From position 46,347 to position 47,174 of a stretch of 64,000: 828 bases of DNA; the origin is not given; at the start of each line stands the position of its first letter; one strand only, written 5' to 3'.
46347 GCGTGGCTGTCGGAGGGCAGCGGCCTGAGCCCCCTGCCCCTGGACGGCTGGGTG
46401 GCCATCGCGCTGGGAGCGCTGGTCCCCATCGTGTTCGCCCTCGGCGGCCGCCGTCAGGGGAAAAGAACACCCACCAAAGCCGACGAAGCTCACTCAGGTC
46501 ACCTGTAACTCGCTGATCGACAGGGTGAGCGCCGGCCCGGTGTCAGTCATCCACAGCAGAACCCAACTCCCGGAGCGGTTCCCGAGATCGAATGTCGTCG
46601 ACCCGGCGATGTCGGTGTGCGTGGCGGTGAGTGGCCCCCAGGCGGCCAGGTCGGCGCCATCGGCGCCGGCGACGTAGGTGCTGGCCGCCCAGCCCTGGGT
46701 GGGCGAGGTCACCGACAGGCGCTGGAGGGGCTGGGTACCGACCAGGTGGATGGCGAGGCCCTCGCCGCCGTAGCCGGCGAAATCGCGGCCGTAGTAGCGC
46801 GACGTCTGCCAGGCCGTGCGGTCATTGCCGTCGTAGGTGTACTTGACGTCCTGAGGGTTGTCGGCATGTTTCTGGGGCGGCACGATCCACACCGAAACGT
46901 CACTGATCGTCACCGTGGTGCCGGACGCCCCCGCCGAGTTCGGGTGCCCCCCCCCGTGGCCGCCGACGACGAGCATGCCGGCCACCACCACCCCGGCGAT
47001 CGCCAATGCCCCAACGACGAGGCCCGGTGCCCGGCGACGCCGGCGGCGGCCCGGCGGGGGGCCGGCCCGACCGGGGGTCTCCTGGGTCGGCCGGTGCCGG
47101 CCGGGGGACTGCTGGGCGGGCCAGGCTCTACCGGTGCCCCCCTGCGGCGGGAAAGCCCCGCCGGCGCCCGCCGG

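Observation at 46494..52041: MviN/MurJ locus with a separate, catalytically intact kinase carrying an extracellular carbohydrate-binding-like domain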

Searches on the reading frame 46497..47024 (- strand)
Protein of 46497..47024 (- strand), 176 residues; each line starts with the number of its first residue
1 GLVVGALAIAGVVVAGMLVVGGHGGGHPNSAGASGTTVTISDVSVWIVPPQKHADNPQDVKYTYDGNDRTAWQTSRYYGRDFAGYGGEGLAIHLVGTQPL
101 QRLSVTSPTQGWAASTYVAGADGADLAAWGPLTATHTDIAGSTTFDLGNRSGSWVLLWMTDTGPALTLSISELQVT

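Call 5: find_homologous_proteins(query=window:46497-47024:-, max_evalue=0.001)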
Query seq(176 aa) (176 aa): 5 proteins with E <= 0.001 among 737 candidates.
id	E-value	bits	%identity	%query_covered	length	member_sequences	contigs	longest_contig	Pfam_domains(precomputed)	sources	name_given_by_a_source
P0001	3.1e-56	208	60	94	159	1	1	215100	-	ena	-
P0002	1.0e-51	193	57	87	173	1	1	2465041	-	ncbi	-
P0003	3.1e-47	179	53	97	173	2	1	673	-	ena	-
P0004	9.2e-37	145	50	79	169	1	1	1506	-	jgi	-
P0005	8.8e-34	135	45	100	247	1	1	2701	-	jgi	jgi:hypothetical protein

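Call 8: find_encoding_contigs(protein=P0002, flank=10000, max_places=3)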
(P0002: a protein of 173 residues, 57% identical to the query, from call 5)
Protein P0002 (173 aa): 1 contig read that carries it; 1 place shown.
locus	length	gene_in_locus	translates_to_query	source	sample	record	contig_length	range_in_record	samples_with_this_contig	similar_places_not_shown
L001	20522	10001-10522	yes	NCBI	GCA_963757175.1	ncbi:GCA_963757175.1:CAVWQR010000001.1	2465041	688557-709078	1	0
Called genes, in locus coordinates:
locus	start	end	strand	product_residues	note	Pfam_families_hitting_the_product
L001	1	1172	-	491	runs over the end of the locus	PF01743:PolyA_pol, PF12627:PolyA_pol_RNAbd, PF01966:HD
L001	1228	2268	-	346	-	PF00850:Hist_deacetyl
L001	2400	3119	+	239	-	PF00583:Acetyltransf_1, PF13673:Acetyltransf_10, PF13508:Acetyltransf_7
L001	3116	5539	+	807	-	-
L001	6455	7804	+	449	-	PF03023:MurJ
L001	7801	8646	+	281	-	PF02645:DegV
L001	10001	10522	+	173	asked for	-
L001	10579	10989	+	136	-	-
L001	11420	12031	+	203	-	PF07992:Pyr_redox_2, PF13738:Pyr_redox_3, PF00070:Pyr_redox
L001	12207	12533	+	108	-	PF00085:Thioredoxin, PF14595:Thioredoxin_9 (weak), PF13098:Thioredoxin_2, PF13905:Thioredoxin_8 (faint)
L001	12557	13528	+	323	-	PF01471:PG_binding_1, PF09374:PG_binding_3 (faint), PF01471:PG_binding_1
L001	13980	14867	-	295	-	PF02195:ParB_N, PF17762:HTH_ParB, PF23552:ParB_C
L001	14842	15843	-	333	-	PF00142:Fer4_NifH (weak), PF01656:CbiA, PF02374:ArsA_ATPase (weak), PF06564:CBP_BcsQ, PF09140:MipZ (weak), PF10609:ParA, PF13614:AAA_31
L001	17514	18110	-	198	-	PF02527:GidB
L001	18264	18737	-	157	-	PF13083:KH_KhpA-B, PF01424:R3H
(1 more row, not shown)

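Call 30: predict_structure(alignment_id=A2)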
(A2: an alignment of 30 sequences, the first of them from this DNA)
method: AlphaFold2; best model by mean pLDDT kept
length: 151 residues; sequences in the alignment: 30
mean_pLDDT: 95.3   pTM: 0.89
mean pLDDT of the five models: 95.3, 94.9, 94.8, 94.4, 94.3
residues with pLDDT >= 90: 141; 70-90: 2; 50-70: 8; < 50: 0
segments of 3 or more residues with pLDDT < 50: none
pLDDT, mean of each block of 10 residues (from residue 1): 63 98 94 98 98 96 98 98 99 97 98 98 98 98 99 98
secondary structure, 60 per line:
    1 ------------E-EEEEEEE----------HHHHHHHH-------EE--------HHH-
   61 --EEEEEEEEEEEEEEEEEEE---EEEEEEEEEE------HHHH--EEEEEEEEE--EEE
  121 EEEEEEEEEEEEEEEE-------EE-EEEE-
elements in order: E15-21 H32-39 E63-81 E85-94 H101-104 E107-115 E118-136 E147-150

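Call 33: fold_search(model_id=the predicted structure, library=pdb)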
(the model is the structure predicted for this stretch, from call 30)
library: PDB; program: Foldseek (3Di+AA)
matches with E <= 10: 1623; with E <= 0.001: 177
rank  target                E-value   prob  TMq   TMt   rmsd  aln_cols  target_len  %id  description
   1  4a42_B                1.4e-06  1.00  0.64  0.75   2.8       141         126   13  CpGH89CBM32-6 produced by Clostridium perfringens (released 2012-04-04)
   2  4a44                  1.4e-06  1.00  0.64  0.69   5.2       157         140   13  CpGH89CBM32-5, from Clostridium perfringens, in complex with the Tn Antigen (released 2012-04-04)
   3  7d29                  1.6e-06  1.00  0.67  0.74   3.3       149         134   13  CBM32 of AlyQ (released 2020-12-30)
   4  7d2a_A                2.4e-06  1.00  0.67  0.77   3.3       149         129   13  CBM32 of AlyQ in complex with 4,5-unsaturated mannuronic acid (released 2020-12-30)
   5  4a42_A                2.8e-06  1.00  0.63  0.73   3.0       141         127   12  CpGH89CBM32-6 produced by Clostridium perfringens (released 2012-04-04)
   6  7jnd                  3.1e-06  1.00  0.62  0.27   4.2       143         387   15  The structure of CBM32-1 and CBM32-2 domains from Clostridium perfringens ZmpB (released 2021-02-03)
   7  2j1a                  3.7e-06  1.00  0.62  0.66   5.1       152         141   12  Structure of CBM32 from Clostridium perfringens beta-N- acetylhexosaminidase GH84C in complex with galactose (released 2006-08-22)
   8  4a41                  3.9e-06  1.00  0.62  0.67   4.3       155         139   14  CpGH89CBM32-5, from Clostridium perfringens, in complex with galactose (released 2012-04-04)
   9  4a4a_A                4.1e-06  1.00  0.64  0.12   3.4       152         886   14  CpGH89 (E483Q, E601Q), from Clostridium perfringens, in complex with its substrate GlcNAc-alpha-1,4-galactose (released 2012-04-04)
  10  9wfh_A                4.8e-06  1.00  0.62  0.59   5.5       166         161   19  Carbohydrate-binding module 32 of LnbB from Bifidobacterium bifidum, ligand free form, multiple small-wedge data set (released 2025-11-19)
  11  4zz5_A                5.4e-06  1.00  0.64  0.72   4.7       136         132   18  X-ray crystal structure of chitosan-binding module 2 derived from chitosanase/glucanase from Paenibacillus sp. IK-5 (released 2016-04-13)
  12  7mfk                  5.4e-06  1.00  0.62  0.12   4.1       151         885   14  Structure of the Clostridium perfringens GH89 in complex with alpha-HNJNAc (released 2021-07-28)
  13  2vca                  6.0e-06  1.00  0.59  0.12   4.4       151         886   13  Family 89 glycoside hydrolase from Clostridium perfringens in complex with beta-N-acetyl-D-glucosamine (released 2008-03-18)
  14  5xnr                  6.7e-06  1.00  0.64  0.27   3.4       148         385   14  Truncated AlyQ with CBM32 and alginate lyase domains (released 2018-06-13)
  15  7jnb                  6.7e-06  1.00  0.64  0.27   3.5       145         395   14  The structure of CBM32-1 and CBM32-2 domains from Clostridium perfringens ZmpB in complex with GalNAc (released 2021-02-03)
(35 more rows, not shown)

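Call 36: search_protein_families(library=pfam, alignment_id=A2, max_evalue=1)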
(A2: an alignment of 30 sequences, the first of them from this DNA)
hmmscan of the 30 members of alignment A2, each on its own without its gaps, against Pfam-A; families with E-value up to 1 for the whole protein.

A. member 1, seq(151 aa): 1 family
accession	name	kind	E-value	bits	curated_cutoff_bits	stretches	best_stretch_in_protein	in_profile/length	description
PF20013.4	GAP1-N2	-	0.027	15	24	1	23-94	53-124/139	GTPase-associated protein 1, N-terminal domain type 2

B. families by the number of members that match (of 30 scanned): 8 families
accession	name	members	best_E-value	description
PF00754.31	F5_F8_type_C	15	4.3e-05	F5/8 type C domain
PF24607.1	CBM_AftD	13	0.00078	Arabinofuranosyltransferase D, third carbohydrate binding module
PF22633.2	F5_F8_type_C_2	8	4.1e-05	NedA-like, galactose-binding domain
PF20013.4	GAP1-N2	1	0.027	GTPase-associated protein 1, N-terminal domain type 2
PF01987.23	AIM24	1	0.074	Mitochondrial biogenesis AIM24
PF18990.6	DUF5723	1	0.1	Family of unknown function (DUF5723)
PF02369.22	Big_1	1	0.14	Bacterial Ig-like domain (group 1)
PF14585.11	CagY_I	1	0.32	CagY type 1 repeat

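Call 43: find_homologous_proteins(query=A3, max_evalue=0.001)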
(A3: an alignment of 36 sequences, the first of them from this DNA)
Query A3 (36 sequences) (151 aa, profile of the alignment): 22 proteins with E <= 0.001 among 2367 candidates.
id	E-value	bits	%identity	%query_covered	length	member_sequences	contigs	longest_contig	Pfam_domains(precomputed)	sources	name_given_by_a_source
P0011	8.2e-47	176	45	100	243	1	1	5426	-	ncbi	ncbi:MAG: discoidin domain-containing protein, partial [Acidimicrobiales bacterium]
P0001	7.3e-46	173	67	92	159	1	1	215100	-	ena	-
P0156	7.6e-45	170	39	80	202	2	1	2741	-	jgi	jgi:putative peptidoglycan lipid II flippase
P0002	1.4e-44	169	57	100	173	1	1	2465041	-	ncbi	-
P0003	2.3e-44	168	56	92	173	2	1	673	-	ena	-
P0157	4.5e-44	168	40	80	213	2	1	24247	-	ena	-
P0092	7.6e-43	164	39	96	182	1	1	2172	-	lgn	-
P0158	8.2e-43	163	38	80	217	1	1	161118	-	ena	-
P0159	1.6e-42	162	31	95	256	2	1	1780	-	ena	-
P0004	3.2e-40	155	50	92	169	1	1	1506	-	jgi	-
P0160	4.9e-40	154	41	91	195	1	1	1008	-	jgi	jgi:hypothetical protein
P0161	1.5e-39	153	35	85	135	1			-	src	-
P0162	1.1e-30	124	27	83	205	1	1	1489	-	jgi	jgi:hypothetical protein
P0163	1.3e-29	121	41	50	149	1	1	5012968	-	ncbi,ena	-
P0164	6.8e-27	112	36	78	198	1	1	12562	-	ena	-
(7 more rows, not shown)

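Call 45: find_encoding_contigs(protein=P0163, flank=10000, max_places=2)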
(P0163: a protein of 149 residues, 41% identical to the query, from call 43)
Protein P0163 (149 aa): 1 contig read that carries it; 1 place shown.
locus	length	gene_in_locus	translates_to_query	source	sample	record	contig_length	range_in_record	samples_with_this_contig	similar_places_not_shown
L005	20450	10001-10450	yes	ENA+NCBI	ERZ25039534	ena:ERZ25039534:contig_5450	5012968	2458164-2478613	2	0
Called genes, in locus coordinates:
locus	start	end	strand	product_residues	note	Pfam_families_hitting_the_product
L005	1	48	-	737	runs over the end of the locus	PF00912:Transgly, PF00905:Transpeptidase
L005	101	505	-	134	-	PF17249:DUF5318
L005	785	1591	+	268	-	PF13489:Methyltransf_23, PF13847:Methyltransf_31, PF08241:Methyltransf_11, PF08242:Methyltransf_12, PF13649:Methyltransf_25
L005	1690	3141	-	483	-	PF01743:PolyA_pol, PF12627:PolyA_pol_RNAbd, PF01966:HD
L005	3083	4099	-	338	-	PF00850:Hist_deacetyl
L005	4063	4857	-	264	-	-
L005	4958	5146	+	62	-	PF00583:Acetyltransf_1 (weak)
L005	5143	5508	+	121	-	-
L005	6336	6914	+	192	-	-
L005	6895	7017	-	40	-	-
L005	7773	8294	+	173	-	PF02645:DegV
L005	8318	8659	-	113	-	PF00034:Cytochrom_C (weak), PF13442:Cytochrome_CBB3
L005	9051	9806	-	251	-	-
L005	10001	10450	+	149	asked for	-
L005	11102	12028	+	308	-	-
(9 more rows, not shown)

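Call 47: find_encoding_contigs(protein=P0158, flank=10000, max_places=2)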
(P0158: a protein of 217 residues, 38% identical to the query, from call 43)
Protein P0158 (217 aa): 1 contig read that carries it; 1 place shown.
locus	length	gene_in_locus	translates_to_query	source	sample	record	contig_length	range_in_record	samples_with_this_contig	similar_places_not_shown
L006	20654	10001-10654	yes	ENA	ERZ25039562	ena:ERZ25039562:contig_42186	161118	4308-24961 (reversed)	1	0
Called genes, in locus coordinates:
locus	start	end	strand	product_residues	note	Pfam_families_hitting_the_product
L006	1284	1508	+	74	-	-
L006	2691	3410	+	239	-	-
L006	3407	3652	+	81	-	-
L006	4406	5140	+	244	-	-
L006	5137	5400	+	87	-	-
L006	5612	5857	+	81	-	PF00583:Acetyltransf_1, PF13508:Acetyltransf_7, PF24553:Rv0428c_C (weak)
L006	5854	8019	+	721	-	-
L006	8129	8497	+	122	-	PF02645:DegV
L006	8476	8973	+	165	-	PF02645:DegV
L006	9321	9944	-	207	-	-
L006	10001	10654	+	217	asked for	-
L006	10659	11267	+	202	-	PF07638:Sigma70_ECF, PF04542:Sigma70_r2, PF08281:Sigma70_r4_2, PF04545:Sigma70_r4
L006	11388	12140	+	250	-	-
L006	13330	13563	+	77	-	PF07992:Pyr_redox_2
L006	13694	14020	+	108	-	PF00085:Thioredoxin, PF14595:Thioredoxin_9 (weak), PF13098:Thioredoxin_2 (weak), PF13905:Thioredoxin_8 (faint)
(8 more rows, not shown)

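Call 48: find_encoding_contigs(protein=P0157, flank=10000, max_places=2)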
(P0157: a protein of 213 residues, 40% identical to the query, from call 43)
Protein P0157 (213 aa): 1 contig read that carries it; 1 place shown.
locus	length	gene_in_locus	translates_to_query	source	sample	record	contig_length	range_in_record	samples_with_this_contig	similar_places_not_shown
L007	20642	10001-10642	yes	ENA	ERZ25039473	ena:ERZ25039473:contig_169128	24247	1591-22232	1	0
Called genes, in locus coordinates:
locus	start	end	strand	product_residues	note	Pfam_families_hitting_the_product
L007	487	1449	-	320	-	-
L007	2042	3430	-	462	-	PF01743:PolyA_pol, PF12627:PolyA_pol_RNAbd, PF01966:HD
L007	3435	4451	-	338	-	PF00850:Hist_deacetyl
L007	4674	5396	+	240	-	PF00583:Acetyltransf_1, PF13508:Acetyltransf_7, PF13673:Acetyltransf_10, PF08445:FR47 (weak)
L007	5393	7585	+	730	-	PF19516:DUF6049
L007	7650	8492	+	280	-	PF02645:DegV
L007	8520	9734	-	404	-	PF00034:Cytochrom_C (weak), PF13442:Cytochrome_CBB3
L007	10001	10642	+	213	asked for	-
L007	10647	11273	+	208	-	PF07638:Sigma70_ECF (weak), PF04542:Sigma70_r2, PF04545:Sigma70_r4, PF08281:Sigma70_r4_2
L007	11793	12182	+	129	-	-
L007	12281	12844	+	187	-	PF07332:Phage_holin_3_6 (weak)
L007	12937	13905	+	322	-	PF00890:FAD_binding_2 (weak), PF01134:GIDA (faint), PF01266:DAO (faint), PF01946:Thi4 (weak), PF07992:Pyr_redox_2, PF12831:FAD_oxidored (faint), PF13738:Pyr_redox_3, PF00070:Pyr_redox, +2 more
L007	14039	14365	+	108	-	PF00085:Thioredoxin, PF14595:Thioredoxin_9 (weak), PF13098:Thioredoxin_2, PF13905:Thioredoxin_8 (faint)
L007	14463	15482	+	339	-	PF01471:PG_binding_1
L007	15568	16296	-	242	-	PF17762:HTH_ParB, PF23552:ParB_C (weak)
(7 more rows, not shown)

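Call 53: find_encoding_contigs(protein=P0156, flank=5000, max_places=2)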
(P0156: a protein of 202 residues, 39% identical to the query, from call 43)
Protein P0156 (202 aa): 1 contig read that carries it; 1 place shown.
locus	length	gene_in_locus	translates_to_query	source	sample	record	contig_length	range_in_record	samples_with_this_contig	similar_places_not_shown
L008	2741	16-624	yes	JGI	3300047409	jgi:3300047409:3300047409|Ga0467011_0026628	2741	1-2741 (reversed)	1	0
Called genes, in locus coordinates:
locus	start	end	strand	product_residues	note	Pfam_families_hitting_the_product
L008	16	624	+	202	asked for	-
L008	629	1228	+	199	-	PF07638:Sigma70_ECF (weak), PF04542:Sigma70_r2, PF08281:Sigma70_r4_2, PF04545:Sigma70_r4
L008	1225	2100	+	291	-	-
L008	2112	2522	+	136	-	-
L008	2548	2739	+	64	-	?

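Call 55: search_solved_structures(query=A3, max_evalue=10, show_alignments=2)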
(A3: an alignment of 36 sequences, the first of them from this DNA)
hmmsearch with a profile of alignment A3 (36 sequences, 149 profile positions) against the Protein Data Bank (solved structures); distinct sequences matched with E-value up to 10: 23.
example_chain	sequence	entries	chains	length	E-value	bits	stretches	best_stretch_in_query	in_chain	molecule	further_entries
7jnb_A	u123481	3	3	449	5.8e-06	29.2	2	9-56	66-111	F5/8 type C domain protein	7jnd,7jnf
7jfs_A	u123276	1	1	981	4e-05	26.4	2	9-56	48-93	F5/8 type C domain protein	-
2wq8_A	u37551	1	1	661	0.00032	23.5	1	25-148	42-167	GALACTOSE OXIDASE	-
6xlt_A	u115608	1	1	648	0.00034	23.4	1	25-148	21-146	Galactose oxidase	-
9ndr_A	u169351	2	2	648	0.00034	23.4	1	25-148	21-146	Galactose oxidase | F5/8 type C domain-containing protein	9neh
6xlr_A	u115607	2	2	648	0.00034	23.4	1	25-148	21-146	Galactose oxidase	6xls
8tx5_A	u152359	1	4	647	0.00035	23.4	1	25-148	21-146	Galactose oxidase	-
8tx6_A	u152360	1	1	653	0.00038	23.3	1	25-148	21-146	Galactose oxidase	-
1k3i_A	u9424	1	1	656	0.0015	21.3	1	24-148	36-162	Galactose Oxidase Precursor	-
1t2x_A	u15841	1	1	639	0.0016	21.2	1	24-148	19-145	Galactose Oxidase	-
1gof_A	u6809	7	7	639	0.0016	21.2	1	24-148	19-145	GALACTOSE OXIDASE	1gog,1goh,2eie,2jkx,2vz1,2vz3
2eib_A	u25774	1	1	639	0.0016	21.2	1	24-148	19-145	Galactose oxidase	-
2eid_A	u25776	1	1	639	0.0016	21.2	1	24-148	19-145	Galactose oxidase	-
2eic_A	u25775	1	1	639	0.0017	21.2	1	24-148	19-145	Galactose oxidase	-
9vak_B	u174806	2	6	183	0.0056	19.5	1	14-110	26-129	Lacto-N-biosidase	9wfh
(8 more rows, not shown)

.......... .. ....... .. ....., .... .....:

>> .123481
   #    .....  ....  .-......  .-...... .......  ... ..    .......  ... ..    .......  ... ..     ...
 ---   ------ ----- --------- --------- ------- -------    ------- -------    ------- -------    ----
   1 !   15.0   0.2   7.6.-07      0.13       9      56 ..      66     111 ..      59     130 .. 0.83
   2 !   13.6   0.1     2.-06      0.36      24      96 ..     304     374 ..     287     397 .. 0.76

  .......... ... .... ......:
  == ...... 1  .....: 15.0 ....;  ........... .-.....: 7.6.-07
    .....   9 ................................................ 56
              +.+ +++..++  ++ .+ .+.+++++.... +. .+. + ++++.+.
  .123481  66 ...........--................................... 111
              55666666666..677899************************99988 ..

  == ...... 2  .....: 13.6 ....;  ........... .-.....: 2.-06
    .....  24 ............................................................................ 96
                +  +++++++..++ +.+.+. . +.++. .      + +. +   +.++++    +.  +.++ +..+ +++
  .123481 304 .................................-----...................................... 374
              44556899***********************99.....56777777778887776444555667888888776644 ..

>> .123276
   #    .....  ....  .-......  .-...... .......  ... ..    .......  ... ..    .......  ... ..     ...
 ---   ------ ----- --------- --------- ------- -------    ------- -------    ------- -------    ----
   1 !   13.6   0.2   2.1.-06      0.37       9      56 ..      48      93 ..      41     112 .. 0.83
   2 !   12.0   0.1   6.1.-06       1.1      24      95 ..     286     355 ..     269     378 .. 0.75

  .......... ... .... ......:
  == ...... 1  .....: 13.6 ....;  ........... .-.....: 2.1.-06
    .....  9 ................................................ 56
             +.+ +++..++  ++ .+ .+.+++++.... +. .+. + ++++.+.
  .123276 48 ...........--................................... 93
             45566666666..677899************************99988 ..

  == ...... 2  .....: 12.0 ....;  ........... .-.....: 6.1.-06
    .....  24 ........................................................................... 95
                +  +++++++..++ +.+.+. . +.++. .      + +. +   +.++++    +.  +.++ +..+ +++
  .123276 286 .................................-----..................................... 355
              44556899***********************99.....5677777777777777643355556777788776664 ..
